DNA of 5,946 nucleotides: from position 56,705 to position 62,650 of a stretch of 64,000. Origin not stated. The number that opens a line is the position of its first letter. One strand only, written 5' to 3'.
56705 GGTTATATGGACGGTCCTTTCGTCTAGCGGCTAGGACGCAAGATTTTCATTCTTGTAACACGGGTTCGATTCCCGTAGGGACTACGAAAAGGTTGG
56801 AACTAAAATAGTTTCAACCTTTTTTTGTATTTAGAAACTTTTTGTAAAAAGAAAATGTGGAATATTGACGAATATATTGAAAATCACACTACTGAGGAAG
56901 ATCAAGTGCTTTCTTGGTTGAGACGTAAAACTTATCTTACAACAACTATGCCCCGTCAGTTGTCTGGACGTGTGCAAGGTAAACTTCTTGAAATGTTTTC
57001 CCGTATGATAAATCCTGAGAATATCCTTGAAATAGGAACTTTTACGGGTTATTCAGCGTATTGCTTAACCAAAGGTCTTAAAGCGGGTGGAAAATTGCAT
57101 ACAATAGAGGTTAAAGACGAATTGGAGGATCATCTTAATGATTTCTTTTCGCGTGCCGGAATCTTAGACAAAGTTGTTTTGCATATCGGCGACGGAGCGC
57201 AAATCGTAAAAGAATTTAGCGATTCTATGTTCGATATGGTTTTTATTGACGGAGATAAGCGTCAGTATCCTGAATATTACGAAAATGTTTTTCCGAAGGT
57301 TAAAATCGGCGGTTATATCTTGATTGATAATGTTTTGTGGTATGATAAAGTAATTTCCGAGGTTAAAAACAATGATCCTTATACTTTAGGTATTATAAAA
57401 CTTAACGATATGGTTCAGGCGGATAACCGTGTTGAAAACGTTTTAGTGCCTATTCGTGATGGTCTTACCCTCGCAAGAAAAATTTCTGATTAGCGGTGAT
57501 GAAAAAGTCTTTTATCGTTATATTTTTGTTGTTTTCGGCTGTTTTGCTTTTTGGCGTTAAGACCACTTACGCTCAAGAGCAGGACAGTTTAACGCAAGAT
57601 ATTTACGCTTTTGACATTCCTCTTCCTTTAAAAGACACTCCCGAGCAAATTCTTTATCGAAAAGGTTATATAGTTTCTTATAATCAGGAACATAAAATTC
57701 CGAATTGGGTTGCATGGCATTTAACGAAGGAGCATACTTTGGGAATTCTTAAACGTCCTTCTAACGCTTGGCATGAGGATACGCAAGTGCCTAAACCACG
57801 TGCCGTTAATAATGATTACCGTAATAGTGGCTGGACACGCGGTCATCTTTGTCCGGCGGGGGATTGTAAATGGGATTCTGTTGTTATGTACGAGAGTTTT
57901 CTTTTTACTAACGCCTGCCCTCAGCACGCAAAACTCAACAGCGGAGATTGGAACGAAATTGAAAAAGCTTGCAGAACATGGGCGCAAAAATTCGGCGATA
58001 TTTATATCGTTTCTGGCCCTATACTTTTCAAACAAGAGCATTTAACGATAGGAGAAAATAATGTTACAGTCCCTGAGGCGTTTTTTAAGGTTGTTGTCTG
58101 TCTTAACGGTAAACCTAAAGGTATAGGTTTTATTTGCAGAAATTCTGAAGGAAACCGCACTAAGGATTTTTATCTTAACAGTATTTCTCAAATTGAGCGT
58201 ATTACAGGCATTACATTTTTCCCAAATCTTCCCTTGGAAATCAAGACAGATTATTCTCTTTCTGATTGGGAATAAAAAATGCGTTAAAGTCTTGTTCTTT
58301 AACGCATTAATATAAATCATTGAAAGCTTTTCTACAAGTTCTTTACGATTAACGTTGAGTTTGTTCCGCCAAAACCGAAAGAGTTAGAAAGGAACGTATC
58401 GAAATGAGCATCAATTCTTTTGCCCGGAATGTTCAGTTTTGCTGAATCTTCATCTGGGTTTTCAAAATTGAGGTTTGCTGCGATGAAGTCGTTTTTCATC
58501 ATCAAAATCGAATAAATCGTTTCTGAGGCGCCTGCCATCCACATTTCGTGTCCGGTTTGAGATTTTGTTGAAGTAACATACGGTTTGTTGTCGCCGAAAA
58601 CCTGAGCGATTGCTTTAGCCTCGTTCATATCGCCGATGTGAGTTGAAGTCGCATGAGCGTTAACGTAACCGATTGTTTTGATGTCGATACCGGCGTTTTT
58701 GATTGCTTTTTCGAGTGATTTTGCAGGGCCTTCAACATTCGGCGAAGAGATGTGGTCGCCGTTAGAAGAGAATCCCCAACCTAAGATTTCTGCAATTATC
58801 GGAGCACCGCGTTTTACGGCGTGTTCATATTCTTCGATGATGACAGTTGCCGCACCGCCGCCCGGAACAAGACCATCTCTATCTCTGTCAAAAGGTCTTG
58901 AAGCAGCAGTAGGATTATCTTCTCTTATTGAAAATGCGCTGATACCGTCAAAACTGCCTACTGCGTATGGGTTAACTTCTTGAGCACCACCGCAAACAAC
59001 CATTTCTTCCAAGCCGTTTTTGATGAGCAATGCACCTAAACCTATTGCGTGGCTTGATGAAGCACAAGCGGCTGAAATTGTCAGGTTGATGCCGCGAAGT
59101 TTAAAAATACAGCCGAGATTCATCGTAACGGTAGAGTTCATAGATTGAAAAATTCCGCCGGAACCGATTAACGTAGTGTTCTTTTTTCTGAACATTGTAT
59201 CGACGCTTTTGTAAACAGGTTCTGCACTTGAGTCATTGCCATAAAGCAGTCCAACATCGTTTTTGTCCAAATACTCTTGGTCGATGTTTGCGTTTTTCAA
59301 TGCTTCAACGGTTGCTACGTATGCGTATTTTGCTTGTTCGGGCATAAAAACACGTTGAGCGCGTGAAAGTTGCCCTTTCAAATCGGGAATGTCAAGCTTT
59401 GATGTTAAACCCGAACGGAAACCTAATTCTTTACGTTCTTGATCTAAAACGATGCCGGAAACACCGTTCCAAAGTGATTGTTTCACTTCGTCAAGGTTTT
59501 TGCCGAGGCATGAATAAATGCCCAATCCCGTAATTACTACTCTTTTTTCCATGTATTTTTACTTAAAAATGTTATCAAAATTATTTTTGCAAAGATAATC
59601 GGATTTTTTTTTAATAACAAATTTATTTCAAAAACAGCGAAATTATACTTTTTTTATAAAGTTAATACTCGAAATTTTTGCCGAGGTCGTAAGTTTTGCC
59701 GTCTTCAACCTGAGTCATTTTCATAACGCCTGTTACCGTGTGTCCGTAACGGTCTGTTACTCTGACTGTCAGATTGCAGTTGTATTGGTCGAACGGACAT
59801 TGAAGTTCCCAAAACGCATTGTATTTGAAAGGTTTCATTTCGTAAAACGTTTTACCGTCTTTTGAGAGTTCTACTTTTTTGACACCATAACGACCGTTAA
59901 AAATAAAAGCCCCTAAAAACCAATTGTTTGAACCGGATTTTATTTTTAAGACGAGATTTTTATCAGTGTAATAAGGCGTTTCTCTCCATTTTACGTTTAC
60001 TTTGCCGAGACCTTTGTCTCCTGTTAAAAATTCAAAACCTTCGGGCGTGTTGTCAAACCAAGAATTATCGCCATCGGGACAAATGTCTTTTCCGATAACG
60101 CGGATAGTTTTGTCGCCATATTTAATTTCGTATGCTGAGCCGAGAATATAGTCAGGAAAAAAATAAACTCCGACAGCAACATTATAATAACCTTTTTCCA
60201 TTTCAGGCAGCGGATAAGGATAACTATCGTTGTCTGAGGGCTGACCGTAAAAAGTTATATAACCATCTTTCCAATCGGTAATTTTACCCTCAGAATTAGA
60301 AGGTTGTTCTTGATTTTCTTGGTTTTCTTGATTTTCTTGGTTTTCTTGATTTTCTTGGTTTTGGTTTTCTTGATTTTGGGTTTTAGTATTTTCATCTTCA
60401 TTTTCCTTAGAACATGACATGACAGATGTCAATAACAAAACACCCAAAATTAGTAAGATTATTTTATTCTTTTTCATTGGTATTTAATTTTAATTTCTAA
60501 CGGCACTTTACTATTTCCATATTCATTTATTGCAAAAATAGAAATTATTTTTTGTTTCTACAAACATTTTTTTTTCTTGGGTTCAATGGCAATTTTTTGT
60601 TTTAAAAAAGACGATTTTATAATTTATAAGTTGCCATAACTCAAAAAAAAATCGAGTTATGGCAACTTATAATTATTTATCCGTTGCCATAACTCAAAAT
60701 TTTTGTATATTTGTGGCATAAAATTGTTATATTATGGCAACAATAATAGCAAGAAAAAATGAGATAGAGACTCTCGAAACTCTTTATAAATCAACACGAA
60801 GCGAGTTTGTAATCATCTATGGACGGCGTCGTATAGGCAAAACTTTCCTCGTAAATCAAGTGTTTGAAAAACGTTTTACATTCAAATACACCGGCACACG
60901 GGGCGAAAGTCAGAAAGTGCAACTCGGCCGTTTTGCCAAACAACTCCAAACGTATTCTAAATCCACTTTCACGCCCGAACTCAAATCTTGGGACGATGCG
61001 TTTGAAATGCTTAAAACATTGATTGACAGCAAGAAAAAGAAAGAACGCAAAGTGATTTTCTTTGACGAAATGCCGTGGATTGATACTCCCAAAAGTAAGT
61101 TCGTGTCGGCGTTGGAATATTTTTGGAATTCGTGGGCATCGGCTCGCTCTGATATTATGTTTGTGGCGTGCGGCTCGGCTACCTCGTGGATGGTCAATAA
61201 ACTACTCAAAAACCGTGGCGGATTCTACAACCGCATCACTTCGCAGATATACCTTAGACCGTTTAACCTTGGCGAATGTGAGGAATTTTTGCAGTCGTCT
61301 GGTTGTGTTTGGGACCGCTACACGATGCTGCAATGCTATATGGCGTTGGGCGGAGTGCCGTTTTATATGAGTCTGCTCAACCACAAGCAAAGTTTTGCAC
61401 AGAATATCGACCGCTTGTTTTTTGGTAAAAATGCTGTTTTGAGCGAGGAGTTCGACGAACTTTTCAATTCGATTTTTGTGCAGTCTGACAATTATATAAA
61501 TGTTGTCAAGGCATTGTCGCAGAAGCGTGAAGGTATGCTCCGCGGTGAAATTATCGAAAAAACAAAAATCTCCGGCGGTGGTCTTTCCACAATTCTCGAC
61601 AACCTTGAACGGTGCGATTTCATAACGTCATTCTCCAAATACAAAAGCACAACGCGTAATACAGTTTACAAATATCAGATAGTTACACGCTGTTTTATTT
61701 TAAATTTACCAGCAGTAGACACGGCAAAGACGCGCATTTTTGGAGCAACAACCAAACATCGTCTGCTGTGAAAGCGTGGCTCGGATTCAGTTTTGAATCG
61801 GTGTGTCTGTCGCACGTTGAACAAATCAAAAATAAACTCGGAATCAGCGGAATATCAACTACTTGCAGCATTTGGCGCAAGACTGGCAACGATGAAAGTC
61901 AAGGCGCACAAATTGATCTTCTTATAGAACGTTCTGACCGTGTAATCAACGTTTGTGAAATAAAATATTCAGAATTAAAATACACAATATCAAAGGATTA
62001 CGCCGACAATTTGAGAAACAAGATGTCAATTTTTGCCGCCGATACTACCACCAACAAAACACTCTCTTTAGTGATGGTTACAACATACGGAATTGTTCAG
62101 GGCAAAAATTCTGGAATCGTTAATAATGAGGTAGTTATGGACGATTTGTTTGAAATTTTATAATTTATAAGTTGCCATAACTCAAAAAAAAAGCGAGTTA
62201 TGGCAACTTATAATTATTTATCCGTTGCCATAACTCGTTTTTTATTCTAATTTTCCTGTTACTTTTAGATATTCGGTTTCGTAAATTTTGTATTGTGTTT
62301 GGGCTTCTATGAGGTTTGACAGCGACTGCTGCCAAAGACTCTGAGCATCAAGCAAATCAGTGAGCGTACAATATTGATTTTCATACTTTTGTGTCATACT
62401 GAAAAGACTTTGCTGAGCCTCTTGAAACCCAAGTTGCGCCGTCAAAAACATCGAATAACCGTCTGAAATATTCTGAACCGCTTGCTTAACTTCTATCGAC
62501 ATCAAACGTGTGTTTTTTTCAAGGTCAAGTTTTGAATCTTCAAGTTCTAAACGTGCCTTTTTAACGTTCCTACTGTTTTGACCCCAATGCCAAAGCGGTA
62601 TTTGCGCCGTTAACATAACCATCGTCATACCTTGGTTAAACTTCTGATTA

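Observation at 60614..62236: Single-gene cassette bracketed by 82-bp direct repeats, each with a 19-bp perfect hairpin and a third copy of the same 13-mer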

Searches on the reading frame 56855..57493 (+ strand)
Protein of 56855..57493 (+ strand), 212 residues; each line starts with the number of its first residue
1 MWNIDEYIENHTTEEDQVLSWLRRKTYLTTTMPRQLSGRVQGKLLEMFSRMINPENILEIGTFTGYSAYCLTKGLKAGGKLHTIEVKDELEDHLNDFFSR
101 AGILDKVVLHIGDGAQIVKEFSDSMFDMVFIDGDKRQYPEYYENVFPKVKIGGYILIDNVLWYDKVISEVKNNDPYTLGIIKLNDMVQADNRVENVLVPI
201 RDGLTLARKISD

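Call 63: search_protein_families(library=pfam, proteins=[window:56855-57493:+], max_evalue=0.001)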
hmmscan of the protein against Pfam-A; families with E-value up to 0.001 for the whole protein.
window:56855-57493:+ (212 aa): 3 families
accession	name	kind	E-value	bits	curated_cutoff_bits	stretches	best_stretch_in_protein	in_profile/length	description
PF01596.23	Methyltransf_3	-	3.9e-47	160.6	22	1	10-210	2-204/204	O-methyltransferase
PF13578.12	Methyltransf_24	-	2e-14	54.8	26.3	1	58-160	1-105/105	Methyltransferase domain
PF01135.25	PCMT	-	1.2e-06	28.9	20.3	1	43-157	64-171/210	Protein-L-isoaspartate(D-aspartate) O-methyltransferase (PCMT)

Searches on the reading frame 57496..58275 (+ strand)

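Call 6: search_protein_families(library=pfam, proteins=[window:57496-58275:+], max_evalue=0.01)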
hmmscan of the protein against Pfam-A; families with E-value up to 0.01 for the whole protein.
window:57496-58275:+ (259 aa): 1 family
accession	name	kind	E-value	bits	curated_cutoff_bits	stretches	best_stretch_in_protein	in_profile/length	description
PF01223.29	Endonuclease_NS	-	9.8e-53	179.5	23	1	50-246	16-221/223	DNA/RNA non-specific endonuclease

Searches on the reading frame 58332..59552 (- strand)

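Call 6: search_protein_families(library=pfam, proteins=[window:58332-59552:-], max_evalue=0.01)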
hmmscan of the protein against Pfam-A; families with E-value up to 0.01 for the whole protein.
window:58332-59552:- (406 aa): 2 families
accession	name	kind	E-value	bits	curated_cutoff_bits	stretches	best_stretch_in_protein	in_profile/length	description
PF00109.32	ketoacyl-synt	-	2.2e-33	116.4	20.8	1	3-245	2-252/252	Beta-ketoacyl synthase, N-terminal domain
PF02801.28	Ketoacyl-synt_C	-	4.6e-29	101.3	20.8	1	254-364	2-119/119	Beta-ketoacyl synthase, C-terminal domain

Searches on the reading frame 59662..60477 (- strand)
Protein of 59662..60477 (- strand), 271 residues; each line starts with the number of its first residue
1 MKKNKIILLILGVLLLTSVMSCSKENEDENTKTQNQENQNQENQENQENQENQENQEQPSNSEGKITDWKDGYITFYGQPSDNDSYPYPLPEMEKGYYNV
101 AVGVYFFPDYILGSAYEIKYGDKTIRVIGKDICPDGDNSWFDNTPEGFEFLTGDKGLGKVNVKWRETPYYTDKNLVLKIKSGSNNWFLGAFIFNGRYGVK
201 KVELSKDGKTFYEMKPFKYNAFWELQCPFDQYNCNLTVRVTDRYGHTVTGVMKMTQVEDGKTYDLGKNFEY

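Call 6: search_protein_families(library=pfam, proteins=[window:59662-60477:-], max_evalue=0.01)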
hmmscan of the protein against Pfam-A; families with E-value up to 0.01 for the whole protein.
window:59662-60477:- (271 aa): 7 families
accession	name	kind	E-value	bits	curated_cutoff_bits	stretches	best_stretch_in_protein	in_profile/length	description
PF14851.11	FAM176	-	0.00053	20.3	31.5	1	9-64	34-89/152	FAM176 family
PF15240.11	Pro-rich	-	0.00092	20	30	1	6-63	3-61/175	Proline-rich protein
PF16118.10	DUF4834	-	0.0025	19.1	27.8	1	8-66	19-84/99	Domain of unknown function (DUF4834)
PF12685.13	SpoIIIAH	-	0.0036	17.7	30.6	1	3-63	1-62/191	SpoIIIAH-like protein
PF02950.22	Conotoxin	-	0.0044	18.4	25.1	1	7-50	5-49/75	Conotoxin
PF22575.2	Vir1p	-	0.0076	14.4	29.5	1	25-100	383-459/922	Virilizer, yeast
PF15807.10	MAP17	-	0.0079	16.7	29.6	0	8-61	42-97/122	Membrane-associated protein 117 kDa, PDZK1-interacting protein 1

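Call 107: find_encoding_contigs(protein=window:59662-60477:-, flank=2500, max_places=10)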
Protein window:59662-60477:- (271 aa): 5 contigs read that carry it; 2 places shown.
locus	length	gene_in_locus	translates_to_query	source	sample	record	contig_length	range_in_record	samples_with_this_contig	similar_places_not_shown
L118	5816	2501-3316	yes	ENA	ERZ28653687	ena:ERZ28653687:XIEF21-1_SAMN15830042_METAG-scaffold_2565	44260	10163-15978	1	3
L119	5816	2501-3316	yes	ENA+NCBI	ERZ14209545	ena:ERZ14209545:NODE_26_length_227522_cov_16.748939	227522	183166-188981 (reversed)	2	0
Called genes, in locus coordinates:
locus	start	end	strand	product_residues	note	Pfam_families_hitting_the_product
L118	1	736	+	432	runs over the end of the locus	PF02321:OEP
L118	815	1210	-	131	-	-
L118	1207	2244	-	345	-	PF01637:ATPase_2, PF13191:AAA_16 (weak), PF13173:AAA_14 (weak)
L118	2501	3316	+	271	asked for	-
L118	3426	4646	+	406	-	PF00109:ketoacyl-synt, PF02801:Ketoacyl-synt_C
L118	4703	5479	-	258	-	PF01223:Endonuclease_NS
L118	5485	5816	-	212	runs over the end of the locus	PF01596:Methyltransf_3, PF01135:PCMT (weak), PF13578:Methyltransf_24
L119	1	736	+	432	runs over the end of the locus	PF02321:OEP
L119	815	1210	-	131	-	-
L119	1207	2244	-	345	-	PF01637:ATPase_2, PF13191:AAA_16 (weak), PF13173:AAA_14 (weak)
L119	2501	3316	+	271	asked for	-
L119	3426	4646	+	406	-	PF00109:ketoacyl-synt, PF02801:Ketoacyl-synt_C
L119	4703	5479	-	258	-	PF01223:Endonuclease_NS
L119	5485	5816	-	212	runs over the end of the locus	PF01596:Methyltransf_3, PF01135:PCMT (weak), PF13578:Methyltransf_24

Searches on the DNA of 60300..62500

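Call 58: search_rna_families(source=window, start=60300, end=62500, threshold=evalue, max_evalue=1)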
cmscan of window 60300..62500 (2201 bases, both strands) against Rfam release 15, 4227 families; matches with E-value up to 1: 21.
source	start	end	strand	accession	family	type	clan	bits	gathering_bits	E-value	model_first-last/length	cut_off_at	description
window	60622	60674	-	RF03743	MIR7696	Gene; miRNA;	-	32.3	83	0.0011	1-88/88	no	MIR7696 microRNA precursor family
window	60622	60674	+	RF03743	MIR7696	Gene; miRNA;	-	31.2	83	0.0021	1-88/88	no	MIR7696 microRNA precursor family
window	62182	62249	+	RF00768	MIR405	Gene; miRNA;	-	30.9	102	0.0057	1-83/83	no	MIR405 microRNA precursor family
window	62149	62227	-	RF00768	MIR405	Gene; miRNA;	-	30.2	102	0.0084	1-83/83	no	MIR405 microRNA precursor family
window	62163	62215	+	RF03743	MIR7696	Gene; miRNA;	-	30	83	0.0042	1-88/88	no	MIR7696 microRNA precursor family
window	62163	62215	-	RF03743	MIR7696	Gene; miRNA;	-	29.8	83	0.0048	1-88/88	no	MIR7696 microRNA precursor family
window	60616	60686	-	RF00768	MIR405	Gene; miRNA;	-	29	102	0.017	1-83/83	no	MIR405 microRNA precursor family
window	62153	62222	-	RF04064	MIR5267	Gene; miRNA;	-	28.7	87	0.022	1-81/81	no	MIR5267 microRNA precursor family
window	60622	60674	+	RF04134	MIR7504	Gene; miRNA;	-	25.9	83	0.11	1-124/124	no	MIR7504 microRNA precursor family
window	62185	62357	-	RF00025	Telomerase-cil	Gene;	CL00004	24.9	52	0.38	1-165/165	no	Ciliate telomerase RNA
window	62159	62218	+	RF04199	MIR6027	Gene; miRNA;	-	24.5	95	0.026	1-159/159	no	MIR6027 microRNA precursor family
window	62160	62219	+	RF03583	MIR781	Gene; miRNA;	-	24.2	88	0.14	1-94/94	no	MIR781 microRNA precursor family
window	62144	62212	-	RF01589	plasmodium_snoR11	Gene; snRNA; snoRNA; HACA-box;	-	24.2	80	0.8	1-207/207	no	small nucleolar RNA snoR11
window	62174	62255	+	RF04128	MIR8562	Gene; miRNA;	-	22.7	211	0.24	80-163/242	no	MIR8562 microRNA precursor family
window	62170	62216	-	RF02416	TCV_H4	Cis-reg;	-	21.8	50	0.84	1-51/51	no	Turnip crinkle virus 3'UTR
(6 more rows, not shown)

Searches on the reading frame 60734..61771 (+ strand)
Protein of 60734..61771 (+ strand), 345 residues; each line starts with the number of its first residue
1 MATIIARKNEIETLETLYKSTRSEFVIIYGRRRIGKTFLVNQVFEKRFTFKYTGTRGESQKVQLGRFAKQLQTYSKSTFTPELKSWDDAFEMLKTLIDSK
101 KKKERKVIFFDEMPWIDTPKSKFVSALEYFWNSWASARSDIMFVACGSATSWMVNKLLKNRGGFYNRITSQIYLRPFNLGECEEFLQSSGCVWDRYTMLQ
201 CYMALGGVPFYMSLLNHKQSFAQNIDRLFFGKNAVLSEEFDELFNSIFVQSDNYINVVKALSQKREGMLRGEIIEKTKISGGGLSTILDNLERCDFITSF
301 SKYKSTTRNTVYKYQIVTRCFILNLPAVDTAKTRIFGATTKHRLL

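Call 6: search_protein_families(library=pfam, proteins=[window:60734-61771:+], max_evalue=0.01)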
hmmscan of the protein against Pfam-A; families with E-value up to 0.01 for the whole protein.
window:60734-61771:+ (345 aa): 6 families
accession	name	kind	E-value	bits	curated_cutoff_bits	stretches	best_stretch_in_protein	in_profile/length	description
PF01637.24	ATPase_2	-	2.1e-16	60.9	33.2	1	7-188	4-193/225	ATPase domain predominantly from Archaea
PF13173.12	AAA_14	-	1.8e-08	34.9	27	1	24-181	3-127/129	AAA domain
PF13191.12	AAA_16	-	4.6e-08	34.2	32.6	1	5-127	3-155/167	AAA ATPase domain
PF13401.12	AAA_22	-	2.6e-05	25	27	1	24-147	6-122/130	AAA domain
PF00004.35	AAA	-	0.0049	17.7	21.2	0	26-155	1-115/131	ATPase family associated with various cellular activities (AAA)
PF08477.19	Roc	-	0.0054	17.4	27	0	26-90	2-65/119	Ras of Complex, Roc, domain of DAPkinase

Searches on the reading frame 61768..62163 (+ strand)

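Call 6: search_protein_families(library=pfam, proteins=[window:61768-62163:+], max_evalue=0.01)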
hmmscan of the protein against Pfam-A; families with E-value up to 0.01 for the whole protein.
window:61768-62163:+ (131 aa): 1 family
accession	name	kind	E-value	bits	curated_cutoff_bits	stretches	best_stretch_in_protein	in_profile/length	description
PF03008.20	DUF234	-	0.0014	19.5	22.5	1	2-72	29-94/100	Archaea bacterial proteins of unknown function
